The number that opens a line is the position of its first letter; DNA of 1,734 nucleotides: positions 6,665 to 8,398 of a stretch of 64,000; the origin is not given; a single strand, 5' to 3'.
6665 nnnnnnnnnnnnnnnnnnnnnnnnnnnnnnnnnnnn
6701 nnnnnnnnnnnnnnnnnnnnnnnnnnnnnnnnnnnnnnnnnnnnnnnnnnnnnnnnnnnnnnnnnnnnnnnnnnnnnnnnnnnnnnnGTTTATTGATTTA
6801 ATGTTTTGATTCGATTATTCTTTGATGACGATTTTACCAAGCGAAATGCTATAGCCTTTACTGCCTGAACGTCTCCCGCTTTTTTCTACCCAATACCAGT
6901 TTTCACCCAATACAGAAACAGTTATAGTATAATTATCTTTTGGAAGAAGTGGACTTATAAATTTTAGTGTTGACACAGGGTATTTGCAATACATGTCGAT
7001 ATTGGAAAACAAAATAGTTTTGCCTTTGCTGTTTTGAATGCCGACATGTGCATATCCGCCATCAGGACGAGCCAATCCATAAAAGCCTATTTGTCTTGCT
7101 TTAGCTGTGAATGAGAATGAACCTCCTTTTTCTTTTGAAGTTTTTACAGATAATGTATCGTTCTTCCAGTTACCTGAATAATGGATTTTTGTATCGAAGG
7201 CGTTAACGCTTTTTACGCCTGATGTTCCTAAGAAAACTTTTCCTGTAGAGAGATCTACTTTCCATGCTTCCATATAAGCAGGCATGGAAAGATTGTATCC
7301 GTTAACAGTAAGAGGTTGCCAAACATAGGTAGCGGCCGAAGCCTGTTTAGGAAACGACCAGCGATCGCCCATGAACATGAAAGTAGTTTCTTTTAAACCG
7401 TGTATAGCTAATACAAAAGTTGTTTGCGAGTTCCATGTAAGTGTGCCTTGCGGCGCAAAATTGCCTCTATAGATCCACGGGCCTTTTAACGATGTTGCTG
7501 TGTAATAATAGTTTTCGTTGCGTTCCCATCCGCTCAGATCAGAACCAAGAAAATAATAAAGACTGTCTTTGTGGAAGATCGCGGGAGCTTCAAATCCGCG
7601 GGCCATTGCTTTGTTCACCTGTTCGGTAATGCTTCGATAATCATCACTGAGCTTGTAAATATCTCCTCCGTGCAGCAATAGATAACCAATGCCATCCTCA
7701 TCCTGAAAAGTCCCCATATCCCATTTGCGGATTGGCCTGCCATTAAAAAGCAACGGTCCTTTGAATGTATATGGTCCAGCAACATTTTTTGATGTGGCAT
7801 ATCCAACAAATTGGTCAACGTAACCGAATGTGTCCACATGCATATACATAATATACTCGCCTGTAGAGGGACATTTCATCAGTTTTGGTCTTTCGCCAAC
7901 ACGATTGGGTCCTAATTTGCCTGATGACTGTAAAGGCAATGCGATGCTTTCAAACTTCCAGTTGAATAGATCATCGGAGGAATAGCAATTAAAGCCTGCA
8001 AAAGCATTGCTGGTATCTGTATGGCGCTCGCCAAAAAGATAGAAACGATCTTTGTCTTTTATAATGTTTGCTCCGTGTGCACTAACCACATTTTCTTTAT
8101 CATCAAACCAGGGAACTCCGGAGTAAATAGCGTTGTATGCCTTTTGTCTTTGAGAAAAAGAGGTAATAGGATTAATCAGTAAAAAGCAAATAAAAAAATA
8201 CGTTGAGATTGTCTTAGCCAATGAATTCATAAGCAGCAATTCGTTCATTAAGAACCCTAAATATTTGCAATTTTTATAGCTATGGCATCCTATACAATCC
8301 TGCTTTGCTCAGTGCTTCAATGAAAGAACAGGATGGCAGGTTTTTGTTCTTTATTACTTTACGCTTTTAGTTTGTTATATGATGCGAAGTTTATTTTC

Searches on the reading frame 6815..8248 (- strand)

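Call 42: search_protein_families(library=pfam, proteins=[window:6815-8248:-])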
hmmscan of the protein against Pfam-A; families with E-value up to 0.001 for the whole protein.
window:6815-8248:- (477 aa): 1 family
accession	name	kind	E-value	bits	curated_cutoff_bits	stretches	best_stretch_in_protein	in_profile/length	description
PF04616.20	Glyco_hydro_43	-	4.2e-17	62.9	32.2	1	61-258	14-221/288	Glycosyl hydrolases family 43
